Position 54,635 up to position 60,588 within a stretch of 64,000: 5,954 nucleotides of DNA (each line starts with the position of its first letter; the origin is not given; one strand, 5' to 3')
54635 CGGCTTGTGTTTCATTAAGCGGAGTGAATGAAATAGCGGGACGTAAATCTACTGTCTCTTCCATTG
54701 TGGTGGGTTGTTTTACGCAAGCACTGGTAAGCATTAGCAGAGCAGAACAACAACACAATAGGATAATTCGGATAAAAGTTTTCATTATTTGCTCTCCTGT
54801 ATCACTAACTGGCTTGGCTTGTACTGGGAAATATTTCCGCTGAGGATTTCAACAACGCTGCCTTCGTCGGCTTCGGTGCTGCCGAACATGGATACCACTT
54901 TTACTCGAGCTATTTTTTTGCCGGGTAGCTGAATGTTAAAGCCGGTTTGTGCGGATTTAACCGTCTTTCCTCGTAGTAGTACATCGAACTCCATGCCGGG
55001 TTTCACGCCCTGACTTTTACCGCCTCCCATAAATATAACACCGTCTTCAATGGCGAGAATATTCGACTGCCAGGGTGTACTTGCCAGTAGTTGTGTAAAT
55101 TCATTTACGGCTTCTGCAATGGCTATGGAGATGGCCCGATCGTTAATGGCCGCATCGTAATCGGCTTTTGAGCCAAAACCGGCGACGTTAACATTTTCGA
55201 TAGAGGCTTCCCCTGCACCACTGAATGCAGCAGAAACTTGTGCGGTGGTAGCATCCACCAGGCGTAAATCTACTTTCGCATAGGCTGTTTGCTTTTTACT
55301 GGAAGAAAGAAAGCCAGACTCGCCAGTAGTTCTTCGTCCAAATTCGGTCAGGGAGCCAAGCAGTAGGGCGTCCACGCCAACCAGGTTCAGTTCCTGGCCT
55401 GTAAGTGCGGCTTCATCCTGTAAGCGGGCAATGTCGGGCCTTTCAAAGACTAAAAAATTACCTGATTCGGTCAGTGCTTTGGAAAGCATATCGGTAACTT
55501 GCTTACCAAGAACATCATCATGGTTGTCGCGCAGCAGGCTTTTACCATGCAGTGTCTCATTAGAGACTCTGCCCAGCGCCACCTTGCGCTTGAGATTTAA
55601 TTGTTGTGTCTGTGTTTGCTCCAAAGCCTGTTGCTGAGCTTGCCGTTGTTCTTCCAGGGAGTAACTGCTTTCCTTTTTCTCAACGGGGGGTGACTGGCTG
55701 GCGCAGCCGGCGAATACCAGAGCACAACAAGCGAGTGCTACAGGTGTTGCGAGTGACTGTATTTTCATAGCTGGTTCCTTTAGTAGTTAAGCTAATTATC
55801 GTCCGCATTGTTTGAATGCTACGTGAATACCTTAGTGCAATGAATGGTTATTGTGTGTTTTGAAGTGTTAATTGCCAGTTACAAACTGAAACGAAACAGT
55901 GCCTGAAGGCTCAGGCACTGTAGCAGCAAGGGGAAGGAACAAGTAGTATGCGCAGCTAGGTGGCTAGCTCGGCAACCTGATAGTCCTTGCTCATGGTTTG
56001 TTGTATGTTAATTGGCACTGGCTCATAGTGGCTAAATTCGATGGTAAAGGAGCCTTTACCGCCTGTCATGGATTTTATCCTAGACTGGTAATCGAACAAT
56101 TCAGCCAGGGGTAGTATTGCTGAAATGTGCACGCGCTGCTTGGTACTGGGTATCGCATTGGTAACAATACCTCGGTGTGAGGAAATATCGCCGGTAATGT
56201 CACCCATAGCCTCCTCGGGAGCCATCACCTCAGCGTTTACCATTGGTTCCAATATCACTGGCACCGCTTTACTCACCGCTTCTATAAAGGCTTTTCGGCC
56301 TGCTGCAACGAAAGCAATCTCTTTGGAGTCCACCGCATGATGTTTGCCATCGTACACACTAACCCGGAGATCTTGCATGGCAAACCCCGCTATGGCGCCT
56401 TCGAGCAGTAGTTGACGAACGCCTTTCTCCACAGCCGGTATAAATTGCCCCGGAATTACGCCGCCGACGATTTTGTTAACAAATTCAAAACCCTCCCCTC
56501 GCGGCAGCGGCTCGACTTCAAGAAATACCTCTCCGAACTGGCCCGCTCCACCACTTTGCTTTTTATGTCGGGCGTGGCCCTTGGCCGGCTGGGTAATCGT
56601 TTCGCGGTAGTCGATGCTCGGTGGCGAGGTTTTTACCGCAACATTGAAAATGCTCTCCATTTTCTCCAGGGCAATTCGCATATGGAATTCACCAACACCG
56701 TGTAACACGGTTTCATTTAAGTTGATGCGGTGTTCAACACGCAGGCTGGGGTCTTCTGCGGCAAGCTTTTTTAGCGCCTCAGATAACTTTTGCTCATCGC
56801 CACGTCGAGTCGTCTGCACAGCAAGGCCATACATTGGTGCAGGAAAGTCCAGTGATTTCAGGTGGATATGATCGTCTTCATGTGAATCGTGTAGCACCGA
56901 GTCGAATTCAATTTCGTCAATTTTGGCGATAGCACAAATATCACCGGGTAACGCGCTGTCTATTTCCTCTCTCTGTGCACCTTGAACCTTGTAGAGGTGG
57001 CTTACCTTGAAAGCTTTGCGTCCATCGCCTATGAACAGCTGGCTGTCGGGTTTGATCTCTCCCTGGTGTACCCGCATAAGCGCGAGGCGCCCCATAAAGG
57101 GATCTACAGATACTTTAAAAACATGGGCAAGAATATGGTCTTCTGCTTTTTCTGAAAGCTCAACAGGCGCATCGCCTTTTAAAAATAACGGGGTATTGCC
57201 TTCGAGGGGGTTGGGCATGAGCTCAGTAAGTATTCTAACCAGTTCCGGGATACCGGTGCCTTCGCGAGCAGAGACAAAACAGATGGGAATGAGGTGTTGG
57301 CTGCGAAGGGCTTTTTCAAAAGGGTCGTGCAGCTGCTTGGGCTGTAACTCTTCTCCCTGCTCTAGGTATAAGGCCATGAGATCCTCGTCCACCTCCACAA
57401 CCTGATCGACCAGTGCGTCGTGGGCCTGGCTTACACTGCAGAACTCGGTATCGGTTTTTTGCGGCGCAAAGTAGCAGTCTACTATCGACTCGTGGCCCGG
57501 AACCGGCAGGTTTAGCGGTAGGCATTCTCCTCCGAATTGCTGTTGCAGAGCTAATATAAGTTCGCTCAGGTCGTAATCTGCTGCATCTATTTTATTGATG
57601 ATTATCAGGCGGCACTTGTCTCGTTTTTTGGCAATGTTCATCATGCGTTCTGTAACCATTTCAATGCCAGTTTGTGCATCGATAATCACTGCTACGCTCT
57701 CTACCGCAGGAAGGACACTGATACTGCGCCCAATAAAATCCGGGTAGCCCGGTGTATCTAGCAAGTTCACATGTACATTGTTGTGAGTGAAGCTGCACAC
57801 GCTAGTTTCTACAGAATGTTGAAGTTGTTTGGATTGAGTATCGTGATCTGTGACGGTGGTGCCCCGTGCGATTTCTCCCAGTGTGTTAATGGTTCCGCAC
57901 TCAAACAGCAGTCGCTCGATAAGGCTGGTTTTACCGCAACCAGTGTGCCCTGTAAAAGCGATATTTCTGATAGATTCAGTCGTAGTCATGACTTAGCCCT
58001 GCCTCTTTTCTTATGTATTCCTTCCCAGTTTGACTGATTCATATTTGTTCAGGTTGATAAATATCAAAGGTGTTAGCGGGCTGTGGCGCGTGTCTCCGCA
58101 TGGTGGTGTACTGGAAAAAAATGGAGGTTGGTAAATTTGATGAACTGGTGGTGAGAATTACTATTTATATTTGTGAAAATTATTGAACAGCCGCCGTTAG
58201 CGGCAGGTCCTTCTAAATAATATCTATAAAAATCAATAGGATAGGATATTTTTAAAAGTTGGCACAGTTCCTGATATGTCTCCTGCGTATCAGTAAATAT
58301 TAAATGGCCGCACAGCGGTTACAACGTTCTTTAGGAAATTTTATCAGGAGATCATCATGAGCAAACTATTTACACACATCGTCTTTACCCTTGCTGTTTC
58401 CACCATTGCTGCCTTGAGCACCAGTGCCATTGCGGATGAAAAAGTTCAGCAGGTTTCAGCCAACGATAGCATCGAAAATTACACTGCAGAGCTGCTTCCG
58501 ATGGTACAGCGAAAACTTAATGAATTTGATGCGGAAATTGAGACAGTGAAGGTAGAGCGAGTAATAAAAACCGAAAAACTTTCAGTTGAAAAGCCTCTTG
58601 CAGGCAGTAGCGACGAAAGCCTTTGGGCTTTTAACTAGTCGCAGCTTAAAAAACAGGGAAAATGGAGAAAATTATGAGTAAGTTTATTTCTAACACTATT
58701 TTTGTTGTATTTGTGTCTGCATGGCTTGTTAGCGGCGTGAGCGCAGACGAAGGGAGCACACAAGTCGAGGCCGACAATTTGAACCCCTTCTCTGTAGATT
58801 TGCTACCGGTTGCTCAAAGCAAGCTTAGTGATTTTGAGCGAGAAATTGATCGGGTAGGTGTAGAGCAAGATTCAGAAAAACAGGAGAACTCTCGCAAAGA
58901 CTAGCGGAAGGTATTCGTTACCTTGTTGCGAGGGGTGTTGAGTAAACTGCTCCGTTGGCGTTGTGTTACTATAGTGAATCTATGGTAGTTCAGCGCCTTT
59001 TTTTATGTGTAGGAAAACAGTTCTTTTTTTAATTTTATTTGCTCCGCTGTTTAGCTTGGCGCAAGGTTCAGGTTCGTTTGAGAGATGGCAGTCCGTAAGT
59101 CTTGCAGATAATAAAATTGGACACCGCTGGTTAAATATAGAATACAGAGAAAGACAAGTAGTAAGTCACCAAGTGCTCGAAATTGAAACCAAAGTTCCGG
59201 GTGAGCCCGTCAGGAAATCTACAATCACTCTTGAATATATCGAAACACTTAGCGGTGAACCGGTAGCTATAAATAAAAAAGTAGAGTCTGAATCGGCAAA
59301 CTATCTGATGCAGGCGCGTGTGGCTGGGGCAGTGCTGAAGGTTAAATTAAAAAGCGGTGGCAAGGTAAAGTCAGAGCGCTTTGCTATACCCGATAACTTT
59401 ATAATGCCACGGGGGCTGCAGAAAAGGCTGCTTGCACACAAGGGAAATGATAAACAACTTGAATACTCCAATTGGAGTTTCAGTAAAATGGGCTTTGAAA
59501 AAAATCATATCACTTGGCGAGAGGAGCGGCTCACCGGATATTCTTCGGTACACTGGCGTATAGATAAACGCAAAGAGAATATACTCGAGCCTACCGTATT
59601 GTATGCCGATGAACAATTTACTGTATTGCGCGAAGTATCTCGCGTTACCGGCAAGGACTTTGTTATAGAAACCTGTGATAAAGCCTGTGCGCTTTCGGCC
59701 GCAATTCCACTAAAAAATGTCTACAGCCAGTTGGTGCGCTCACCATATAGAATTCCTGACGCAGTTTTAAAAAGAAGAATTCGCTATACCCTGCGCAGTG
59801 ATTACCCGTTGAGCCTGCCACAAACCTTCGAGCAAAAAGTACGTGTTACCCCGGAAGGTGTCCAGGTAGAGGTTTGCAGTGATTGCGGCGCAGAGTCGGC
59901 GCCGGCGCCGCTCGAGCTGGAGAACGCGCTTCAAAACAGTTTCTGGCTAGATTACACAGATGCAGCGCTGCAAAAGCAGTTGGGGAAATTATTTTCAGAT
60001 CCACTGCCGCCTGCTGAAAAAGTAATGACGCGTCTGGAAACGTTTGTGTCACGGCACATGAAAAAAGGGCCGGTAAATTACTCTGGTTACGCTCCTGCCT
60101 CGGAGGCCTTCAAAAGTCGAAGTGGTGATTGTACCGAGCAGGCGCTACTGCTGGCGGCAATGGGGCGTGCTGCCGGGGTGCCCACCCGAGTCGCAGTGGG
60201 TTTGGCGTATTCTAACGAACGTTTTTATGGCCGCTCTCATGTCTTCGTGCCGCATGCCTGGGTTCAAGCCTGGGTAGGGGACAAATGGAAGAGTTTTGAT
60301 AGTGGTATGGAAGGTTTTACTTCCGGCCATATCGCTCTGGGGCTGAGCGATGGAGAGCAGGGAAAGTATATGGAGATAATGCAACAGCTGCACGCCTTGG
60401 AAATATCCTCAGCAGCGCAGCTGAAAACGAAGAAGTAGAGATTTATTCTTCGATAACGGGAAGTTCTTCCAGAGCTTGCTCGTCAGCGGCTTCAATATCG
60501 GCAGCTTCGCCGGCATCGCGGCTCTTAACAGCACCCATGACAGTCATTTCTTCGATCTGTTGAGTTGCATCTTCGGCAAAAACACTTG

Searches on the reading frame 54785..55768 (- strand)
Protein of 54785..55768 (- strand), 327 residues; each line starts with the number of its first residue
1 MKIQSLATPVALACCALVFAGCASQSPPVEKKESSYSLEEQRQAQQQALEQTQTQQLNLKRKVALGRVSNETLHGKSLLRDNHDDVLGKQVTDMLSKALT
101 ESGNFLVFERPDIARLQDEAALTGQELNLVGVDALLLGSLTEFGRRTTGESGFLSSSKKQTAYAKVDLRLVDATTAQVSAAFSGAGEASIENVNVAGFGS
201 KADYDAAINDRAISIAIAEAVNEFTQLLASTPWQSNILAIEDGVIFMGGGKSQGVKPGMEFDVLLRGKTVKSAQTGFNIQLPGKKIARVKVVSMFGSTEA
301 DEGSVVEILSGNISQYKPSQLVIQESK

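Call 3: search_protein_families(library=pfam, proteins=[window:54785-55768:-], max_evalue=1)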
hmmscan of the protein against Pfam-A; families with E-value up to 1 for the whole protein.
window:54785-55768:- (327 aa): 3 families
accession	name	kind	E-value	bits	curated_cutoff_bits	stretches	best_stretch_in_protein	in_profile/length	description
PF03783.19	CsgG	-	1.4e-32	113.2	20.8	1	53-235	2-204/210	Curli production assembly/transport component CsgG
PF04052.18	TolB_N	-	0.0052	17.3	22.4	1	85-145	27-88/106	TolB amino-terminal domain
PF20101.4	DUF6491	-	0.17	12.4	27.5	1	8-55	4-43/138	Family of unknown function (DUF6491)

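Call 4: search_protein_families(library=ncbifam, proteins=[window:54785-55768:-], max_evalue=1)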
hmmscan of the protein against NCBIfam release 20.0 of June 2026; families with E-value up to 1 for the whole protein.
window:54785-55768:- (327 aa): 2 families
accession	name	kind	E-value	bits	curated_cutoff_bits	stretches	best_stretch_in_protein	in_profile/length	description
TIGR02800.1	propeller_TolB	equivalog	0.011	14.7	343.15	1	45-144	7-100/418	Tol-Pal system beta propeller repeat protein TolB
TIGR02722.1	lp_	equivalog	0.02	14.9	110.55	1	11-116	6-115/189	penicillin-binding protein activator LpoB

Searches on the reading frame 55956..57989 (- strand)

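Call 37: search_protein_families(library=pfam, proteins=[window:55956-57989:-], max_evalue=0.001)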
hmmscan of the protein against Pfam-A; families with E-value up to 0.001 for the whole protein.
window:55956-57989:- (677 aa): 10 families
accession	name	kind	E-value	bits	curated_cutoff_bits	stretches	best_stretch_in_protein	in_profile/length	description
PF03764.24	EFG_IV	-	3.6e-39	133.7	24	1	457-575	1-120/121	Elongation factor G, domain IV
PF00009.33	GTP_EFTU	-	9e-35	120.4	26.5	1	6-259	2-187/188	Elongation factor Tu GTP binding domain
PF00679.30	EFG_C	-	1.4e-27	95.9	27.9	1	579-665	2-88/89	Elongation factor G C-terminus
PF14492.12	EFG_III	-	3.8e-20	72.2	27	1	382-455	1-74/75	Elongation Factor G, domain III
PF22042.2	EF-G_D2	-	4.8e-13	49.5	27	1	288-359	4-73/84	Elongation factor G domain 2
PF03144.31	GTP_EFTU_D2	-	2.8e-08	34.5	30.3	1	300-360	1-66/73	Elongation factor Tu domain 2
PF01926.29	MMR_HSR1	-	6e-07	30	21.9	1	10-133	2-113/113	50S ribosome-binding GTPase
PF00735.24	Septin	-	2.4e-05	24.2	26.2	1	9-132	6-121/280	Septin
PF03193.22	RsgA_GTPase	-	0.00035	20.9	30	0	9-59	108-156/174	RsgA GTPase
PF02492.25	cobW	-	0.00087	19.3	20.7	0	96-140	115-159/180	CobW/HypB/UreG, nucleotide-binding domain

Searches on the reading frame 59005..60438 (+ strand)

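Call 37: search_protein_families(library=pfam, proteins=[window:59005-60438:+], max_evalue=0.001)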
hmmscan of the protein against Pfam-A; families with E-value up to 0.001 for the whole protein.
window:59005-60438:+ (477 aa): 2 families
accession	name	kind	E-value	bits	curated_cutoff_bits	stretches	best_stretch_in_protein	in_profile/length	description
PF01841.26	Transglut_core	-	3.7e-17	63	23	1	335-432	13-107/108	Transglutaminase-like superfamily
PF13471.12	Transglut_core3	-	1e-05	25.8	26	1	366-424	49-97/117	Transglutaminase-like superfamily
